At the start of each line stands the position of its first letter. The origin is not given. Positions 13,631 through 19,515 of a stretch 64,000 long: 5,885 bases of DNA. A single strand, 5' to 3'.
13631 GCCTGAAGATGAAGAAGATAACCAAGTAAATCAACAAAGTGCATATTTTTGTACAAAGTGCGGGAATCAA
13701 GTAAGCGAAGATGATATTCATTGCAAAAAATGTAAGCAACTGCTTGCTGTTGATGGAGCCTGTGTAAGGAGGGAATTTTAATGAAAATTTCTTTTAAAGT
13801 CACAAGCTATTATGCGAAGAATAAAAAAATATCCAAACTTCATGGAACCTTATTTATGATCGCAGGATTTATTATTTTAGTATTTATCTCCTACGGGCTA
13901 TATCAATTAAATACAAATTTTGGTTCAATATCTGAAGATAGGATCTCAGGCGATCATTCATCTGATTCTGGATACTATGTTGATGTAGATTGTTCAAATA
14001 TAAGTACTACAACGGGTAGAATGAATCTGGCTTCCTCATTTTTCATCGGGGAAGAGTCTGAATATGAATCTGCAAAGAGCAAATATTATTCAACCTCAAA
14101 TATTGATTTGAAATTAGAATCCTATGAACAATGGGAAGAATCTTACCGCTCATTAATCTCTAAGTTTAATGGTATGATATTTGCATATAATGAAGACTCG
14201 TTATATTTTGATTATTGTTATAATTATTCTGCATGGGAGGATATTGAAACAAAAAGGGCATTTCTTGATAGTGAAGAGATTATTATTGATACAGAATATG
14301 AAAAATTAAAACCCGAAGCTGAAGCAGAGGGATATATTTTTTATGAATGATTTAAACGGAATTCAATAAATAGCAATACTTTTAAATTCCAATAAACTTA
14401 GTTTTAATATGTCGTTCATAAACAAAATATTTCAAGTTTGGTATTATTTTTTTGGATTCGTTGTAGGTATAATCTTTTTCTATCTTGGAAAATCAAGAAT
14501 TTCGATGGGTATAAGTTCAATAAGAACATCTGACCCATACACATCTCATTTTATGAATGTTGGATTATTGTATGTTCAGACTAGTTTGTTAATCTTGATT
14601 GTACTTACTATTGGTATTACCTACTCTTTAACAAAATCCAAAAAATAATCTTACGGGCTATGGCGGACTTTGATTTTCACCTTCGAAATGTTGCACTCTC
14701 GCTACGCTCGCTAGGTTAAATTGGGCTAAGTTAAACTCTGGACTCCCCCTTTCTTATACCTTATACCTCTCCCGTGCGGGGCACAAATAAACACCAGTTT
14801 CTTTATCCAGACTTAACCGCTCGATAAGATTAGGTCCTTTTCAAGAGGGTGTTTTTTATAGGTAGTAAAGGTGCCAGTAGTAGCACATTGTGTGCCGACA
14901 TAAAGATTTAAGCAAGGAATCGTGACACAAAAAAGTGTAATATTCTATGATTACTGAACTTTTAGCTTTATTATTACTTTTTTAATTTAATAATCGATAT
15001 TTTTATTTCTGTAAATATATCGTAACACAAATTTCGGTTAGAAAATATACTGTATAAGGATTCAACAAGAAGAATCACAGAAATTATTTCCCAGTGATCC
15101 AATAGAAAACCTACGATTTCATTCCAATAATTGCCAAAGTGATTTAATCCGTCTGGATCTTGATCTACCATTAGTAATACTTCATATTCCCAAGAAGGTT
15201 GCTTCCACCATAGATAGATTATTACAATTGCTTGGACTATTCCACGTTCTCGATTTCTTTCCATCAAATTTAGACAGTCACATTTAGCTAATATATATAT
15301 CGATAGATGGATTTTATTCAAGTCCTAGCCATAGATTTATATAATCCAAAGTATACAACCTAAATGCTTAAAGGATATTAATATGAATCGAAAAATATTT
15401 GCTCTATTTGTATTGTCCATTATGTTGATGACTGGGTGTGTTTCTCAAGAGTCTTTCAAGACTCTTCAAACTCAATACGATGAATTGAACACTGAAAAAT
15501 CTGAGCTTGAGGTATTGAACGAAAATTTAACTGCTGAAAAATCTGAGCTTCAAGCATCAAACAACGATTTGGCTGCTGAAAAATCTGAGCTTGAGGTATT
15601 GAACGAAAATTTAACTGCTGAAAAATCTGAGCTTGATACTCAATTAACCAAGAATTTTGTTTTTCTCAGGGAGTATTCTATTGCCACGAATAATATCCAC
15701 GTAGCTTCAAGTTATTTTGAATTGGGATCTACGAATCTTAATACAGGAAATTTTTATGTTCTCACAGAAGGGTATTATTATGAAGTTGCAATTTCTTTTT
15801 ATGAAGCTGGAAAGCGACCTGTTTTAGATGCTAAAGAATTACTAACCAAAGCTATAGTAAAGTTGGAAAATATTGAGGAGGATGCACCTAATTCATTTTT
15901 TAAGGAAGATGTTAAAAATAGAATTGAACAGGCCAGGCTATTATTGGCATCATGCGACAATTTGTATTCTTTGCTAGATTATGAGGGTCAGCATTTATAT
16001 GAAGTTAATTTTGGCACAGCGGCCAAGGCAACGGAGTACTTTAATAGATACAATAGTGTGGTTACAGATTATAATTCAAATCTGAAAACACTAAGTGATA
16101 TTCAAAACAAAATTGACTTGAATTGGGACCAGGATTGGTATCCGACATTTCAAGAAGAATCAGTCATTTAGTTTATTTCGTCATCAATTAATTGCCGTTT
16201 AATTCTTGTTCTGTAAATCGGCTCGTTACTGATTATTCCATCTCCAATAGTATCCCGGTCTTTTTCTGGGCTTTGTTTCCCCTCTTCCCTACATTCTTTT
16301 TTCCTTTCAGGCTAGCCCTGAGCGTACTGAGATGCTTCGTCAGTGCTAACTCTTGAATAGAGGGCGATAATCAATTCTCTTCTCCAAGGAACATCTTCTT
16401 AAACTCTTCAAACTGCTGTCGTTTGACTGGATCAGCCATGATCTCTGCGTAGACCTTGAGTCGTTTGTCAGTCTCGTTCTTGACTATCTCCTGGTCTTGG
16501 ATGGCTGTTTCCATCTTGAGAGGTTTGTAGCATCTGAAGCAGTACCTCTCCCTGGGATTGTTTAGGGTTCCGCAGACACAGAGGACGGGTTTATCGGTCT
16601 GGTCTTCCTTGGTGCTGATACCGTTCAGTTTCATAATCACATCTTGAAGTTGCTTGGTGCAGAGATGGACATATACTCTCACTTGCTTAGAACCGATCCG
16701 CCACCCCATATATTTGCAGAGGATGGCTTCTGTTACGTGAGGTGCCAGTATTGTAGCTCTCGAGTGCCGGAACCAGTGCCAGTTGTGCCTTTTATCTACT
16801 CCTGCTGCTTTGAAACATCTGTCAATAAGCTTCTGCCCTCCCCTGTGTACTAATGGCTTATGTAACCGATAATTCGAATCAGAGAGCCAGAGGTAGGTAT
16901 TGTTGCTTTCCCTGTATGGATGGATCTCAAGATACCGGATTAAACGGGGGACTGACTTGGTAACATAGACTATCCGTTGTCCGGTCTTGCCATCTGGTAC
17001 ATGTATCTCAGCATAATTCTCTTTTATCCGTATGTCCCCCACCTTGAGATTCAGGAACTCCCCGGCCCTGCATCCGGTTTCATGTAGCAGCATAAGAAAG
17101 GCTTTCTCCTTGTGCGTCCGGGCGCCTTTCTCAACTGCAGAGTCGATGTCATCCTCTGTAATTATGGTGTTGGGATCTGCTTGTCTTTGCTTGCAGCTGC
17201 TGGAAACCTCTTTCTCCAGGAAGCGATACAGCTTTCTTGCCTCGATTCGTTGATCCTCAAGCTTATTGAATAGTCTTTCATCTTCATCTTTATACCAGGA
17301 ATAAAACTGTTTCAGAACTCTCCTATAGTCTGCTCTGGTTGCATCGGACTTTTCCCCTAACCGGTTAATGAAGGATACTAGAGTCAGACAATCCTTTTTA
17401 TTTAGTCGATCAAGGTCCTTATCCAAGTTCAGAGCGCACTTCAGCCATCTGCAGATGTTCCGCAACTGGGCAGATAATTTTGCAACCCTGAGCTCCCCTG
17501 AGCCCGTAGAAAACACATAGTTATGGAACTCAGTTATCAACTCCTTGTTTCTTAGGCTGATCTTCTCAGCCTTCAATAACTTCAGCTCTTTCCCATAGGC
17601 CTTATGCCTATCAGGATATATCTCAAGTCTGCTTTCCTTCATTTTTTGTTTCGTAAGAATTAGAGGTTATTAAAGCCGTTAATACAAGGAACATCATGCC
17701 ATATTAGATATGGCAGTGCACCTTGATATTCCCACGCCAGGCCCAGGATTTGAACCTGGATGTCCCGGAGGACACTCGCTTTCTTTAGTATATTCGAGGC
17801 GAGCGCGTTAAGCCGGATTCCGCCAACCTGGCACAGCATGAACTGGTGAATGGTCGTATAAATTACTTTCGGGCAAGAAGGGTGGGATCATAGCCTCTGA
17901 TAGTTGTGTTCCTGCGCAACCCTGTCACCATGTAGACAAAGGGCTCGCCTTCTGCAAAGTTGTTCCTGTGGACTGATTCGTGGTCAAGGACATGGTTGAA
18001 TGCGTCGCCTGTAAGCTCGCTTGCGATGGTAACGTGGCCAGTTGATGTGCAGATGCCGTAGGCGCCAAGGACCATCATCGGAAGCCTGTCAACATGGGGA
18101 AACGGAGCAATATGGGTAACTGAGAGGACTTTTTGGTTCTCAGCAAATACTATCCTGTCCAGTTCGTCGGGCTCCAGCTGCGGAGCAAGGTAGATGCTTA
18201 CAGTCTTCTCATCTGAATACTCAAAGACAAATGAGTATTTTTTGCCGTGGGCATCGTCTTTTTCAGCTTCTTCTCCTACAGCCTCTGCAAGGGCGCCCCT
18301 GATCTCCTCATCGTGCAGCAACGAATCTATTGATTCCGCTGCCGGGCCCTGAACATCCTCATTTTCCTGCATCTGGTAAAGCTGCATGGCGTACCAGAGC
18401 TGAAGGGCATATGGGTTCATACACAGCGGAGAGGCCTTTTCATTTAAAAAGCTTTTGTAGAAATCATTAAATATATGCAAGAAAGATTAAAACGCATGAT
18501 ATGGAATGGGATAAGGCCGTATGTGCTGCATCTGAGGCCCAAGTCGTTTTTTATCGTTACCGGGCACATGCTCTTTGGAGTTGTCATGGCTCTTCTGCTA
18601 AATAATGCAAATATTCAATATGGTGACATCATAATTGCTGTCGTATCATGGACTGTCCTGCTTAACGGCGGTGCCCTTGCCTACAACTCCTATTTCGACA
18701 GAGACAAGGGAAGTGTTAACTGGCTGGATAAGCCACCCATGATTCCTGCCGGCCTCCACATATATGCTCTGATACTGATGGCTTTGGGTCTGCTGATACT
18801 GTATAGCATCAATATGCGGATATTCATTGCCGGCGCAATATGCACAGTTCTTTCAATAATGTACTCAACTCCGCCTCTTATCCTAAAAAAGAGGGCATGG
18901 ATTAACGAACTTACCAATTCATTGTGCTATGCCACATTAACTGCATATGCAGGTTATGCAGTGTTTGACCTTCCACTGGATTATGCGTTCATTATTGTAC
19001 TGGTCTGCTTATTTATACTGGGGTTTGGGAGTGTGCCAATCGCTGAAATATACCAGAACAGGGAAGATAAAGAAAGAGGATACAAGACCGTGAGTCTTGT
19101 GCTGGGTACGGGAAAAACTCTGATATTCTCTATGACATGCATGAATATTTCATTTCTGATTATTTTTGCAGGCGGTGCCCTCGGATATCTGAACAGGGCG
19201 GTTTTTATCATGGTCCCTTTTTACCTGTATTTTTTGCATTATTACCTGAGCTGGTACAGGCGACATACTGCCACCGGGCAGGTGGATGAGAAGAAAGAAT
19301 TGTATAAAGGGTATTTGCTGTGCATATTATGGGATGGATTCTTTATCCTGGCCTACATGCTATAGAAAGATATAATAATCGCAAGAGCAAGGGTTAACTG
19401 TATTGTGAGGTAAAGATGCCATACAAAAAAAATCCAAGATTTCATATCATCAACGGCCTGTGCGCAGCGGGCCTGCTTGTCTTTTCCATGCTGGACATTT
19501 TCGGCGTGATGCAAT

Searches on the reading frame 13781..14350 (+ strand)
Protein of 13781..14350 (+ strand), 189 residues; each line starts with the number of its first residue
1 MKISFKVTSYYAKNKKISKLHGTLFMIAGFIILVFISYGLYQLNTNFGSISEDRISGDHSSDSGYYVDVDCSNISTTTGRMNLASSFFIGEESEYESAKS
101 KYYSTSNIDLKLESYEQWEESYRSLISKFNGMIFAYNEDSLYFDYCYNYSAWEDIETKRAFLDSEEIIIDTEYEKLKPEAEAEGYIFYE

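Call 6: search_protein_families(library=pfam, proteins=[window:13781-14350:+], max_evalue=1)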
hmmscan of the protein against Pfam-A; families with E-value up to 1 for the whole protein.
window:13781-14350:+ (189 aa): 1 family
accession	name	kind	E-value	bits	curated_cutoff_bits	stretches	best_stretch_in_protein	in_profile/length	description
PF19391.4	DUF5966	-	0.047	15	25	1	16-71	23-79/95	Family of unknown function (DUF5966)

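Call 8: search_protein_families(library=phrogs, proteins=[window:13781-14350:+], max_evalue=0.1)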
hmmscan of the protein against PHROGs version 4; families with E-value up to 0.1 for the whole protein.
window:13781-14350:+ (189 aa): 0 families

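Call 9: search_protein_families(library=padloc, proteins=[window:13781-14350:+], max_evalue=0.1)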
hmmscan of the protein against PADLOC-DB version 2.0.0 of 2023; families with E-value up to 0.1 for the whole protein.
window:13781-14350:+ (189 aa): 0 families

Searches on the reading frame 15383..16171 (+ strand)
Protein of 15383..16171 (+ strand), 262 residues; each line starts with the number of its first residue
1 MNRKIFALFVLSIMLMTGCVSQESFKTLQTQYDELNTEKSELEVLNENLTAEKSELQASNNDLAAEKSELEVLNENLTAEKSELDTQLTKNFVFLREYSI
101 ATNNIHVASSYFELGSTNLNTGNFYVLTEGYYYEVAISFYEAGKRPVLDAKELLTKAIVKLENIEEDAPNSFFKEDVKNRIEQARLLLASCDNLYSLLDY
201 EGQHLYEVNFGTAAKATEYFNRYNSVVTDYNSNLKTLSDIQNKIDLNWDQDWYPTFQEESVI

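Call 6: search_protein_families(library=pfam, proteins=[window:15383-16171:+], max_evalue=1)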
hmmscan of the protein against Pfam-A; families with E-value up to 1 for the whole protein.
window:15383-16171:+ (262 aa): 15 families
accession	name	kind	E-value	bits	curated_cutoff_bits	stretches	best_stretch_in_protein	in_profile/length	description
PF14662.11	KASH_CCD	-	0.00079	19.9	43.3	1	24-107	75-160/191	Coiled-coil region of CCDC155 or KASH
PF11932.13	DUF3450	-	0.0038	17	32.6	1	8-88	2-81/241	Protein of unknown function (DUF3450)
PF13525.12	YfiO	-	0.0059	16.8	25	1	132-201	82-151/203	Outer membrane lipoprotein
PF17675.6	APG6_N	-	0.027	15.4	45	1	23-90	46-113/132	Apg6 coiled-coil region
PF05278.17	PEARLI-4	-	0.028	14.5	29.9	1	30-92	148-216/234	Arabidopsis phospholipase-like protein (PEARLI 4)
PF21007.2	FBF1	-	0.028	13.4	45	1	25-86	320-380/524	Fas-binding factor 1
PF08961.15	NRBF2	-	0.037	14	36.8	1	17-71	68-122/200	Nuclear receptor-binding factor 2, autophagy regulator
PF11418.13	Scaffolding_pro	-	0.07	14.2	25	1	23-63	26-66/100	Phi29 scaffolding protein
PF04108.17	ATG17_like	-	0.095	12.6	43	1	175-240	17-82/355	Autophagy protein ATG17-like domain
PF08614.16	ATG16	-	0.13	12.8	33.7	1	22-90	101-169/200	Autophagy protein 16 (ATG16)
PF06005.17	ZapB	-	0.35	11.8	31.5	1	47-88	21-62/71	Cell division protein ZapB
PF25014.1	NET2A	-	0.35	11.1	33.1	1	21-99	150-229/235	NET2A-like domain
PF07303.18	Occludin_ELL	-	0.55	11.5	31.2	1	22-81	35-93/101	Occludin homology domain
PF20492.3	ERM_helical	-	0.65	10.5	40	0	21-84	32-95/120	Ezrin/radixin/moesin, alpha-helical domain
PF07926.17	TPR_MLP1_2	-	0.93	10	36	0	23-87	54-118/129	TPR/MLP1/MLP2-like protein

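Call 8: search_protein_families(library=phrogs, proteins=[window:15383-16171:+], max_evalue=0.1)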
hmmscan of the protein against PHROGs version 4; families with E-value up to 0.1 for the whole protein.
window:15383-16171:+ (262 aa): 10 families
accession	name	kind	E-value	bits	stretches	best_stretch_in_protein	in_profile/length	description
phrog_1066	-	unknown function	0.0026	18.9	1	151-240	10-99/119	-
phrog_6631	-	unknown function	0.003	18.1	1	1-87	1-93/251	-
phrog_28838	-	unknown function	0.0036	16.9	1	28-87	176-249/661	-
phrog_19577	-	head and packaging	0.0089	16.2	1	24-87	108-168/378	minor head protein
phrog_10739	-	tail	0.018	16.3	1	175-239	51-117/125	tail length tape measure protein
phrog_13113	-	unknown function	0.025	16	1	20-89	59-128/134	-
phrog_30105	-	unknown function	0.047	13.8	1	28-87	11-70/307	-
phrog_739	-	lysis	0.053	14.8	1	8-90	12-91/122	Rz-like spanin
phrog_1152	-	lysis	0.059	14.3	1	3-77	9-84/127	Rz-like spanin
phrog_30651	-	unknown function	0.099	13.9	0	97-125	12-40/76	-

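Call 9: search_protein_families(library=padloc, proteins=[window:15383-16171:+], max_evalue=0.1)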
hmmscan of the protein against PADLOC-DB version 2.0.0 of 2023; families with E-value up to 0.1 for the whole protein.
window:15383-16171:+ (262 aa): 5 families
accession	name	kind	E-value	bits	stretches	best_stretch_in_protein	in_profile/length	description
PDLC00518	JetC1|JetC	-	0.0013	14.6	1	22-86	685-749/1112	DUF3584 domain; MukB-like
PDLC03863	LmuB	-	0.013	12.2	1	24-89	214-279/610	-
PDLC03812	RTasRmuC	-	0.025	11.2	1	22-92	22-108/439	DRT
PDLC00553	JetC2|JetC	-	0.037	9.9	1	25-90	870-935/1361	DUF3584 domain; MukB-like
PDLC04470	PDC-M16A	-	0.078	9.1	0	25-59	549-581/895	-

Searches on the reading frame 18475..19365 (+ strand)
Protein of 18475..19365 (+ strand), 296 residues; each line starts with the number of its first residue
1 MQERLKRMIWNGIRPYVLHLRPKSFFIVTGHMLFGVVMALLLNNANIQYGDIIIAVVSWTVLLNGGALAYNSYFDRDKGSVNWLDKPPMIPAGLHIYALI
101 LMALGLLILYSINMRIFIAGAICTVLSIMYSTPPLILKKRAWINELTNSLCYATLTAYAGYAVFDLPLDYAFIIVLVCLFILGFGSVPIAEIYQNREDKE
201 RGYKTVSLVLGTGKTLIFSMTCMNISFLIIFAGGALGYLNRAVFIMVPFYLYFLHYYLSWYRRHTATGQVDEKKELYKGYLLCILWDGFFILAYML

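Call 7: search_protein_families(library=pfam, proteins=[window:18475-19365:+], max_evalue=0.01)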
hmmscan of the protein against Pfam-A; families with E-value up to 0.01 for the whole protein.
window:18475-19365:+ (296 aa): 1 family
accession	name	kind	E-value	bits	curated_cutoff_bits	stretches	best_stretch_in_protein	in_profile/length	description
PF01040.23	UbiA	-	4.9e-23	82.1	34.2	1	33-265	2-236/250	UbiA prenyltransferase family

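Call 10: search_protein_families(library=ncbifam, proteins=[window:18475-19365:+], max_evalue=0.1)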
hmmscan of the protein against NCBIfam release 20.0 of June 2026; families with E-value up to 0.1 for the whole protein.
window:18475-19365:+ (296 aa): 11 families
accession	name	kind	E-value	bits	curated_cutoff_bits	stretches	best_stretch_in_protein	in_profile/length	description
TIGR01476.1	chlor_syn_BchG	subfamily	5e-17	62.3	212.3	1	48-229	35-220/283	(bacterio)chlorophyll synthase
NF005742.0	PRK07566.1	equivalog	6e-17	61.7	313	1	19-231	34-251/315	chlorophyll synthase ChlG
NF009523.0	PRK12884.1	equivalog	1.3e-13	50.8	269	1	33-284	20-270/279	prenyltransferase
NF009522.0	PRK12883.1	equivalog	8.1e-08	32.1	353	1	35-241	22-229/279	geranylgeranylglycerol-phosphate geranylgeranyltransferase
NF009608.0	PRK13105.1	equivalog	1.1e-07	31.3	217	1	109-243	110-240/291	prenyltransferase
NF009516.0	PRK12875.1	equivalog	1.8e-07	30.5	205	1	21-230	25-235/292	prenyltransferase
TIGR02056.1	ChlG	equivalog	3.6e-07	30.1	436.45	1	62-231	65-244/306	chlorophyll synthase ChlG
NF009521.0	PRK12882.1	equivalog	1.9e-06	27.3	296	1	13-229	5-217/280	geranylgeranylglycerol-phosphate geranylgeranyltransferase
NF009058.0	PRK12392.1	subfamily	8.1e-06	25.1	494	1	9-247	10-260/333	bacteriochlorophyll c synthase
NF010119.0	PRK13595.1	equivalog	0.00013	21.6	248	1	97-230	105-229/292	prenyltransferase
NF004749.0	PRK06080.1-1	equivalog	0.0013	18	277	1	31-233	37-247/311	1,4-dihydroxy-2-naphthoate polyprenyltransferase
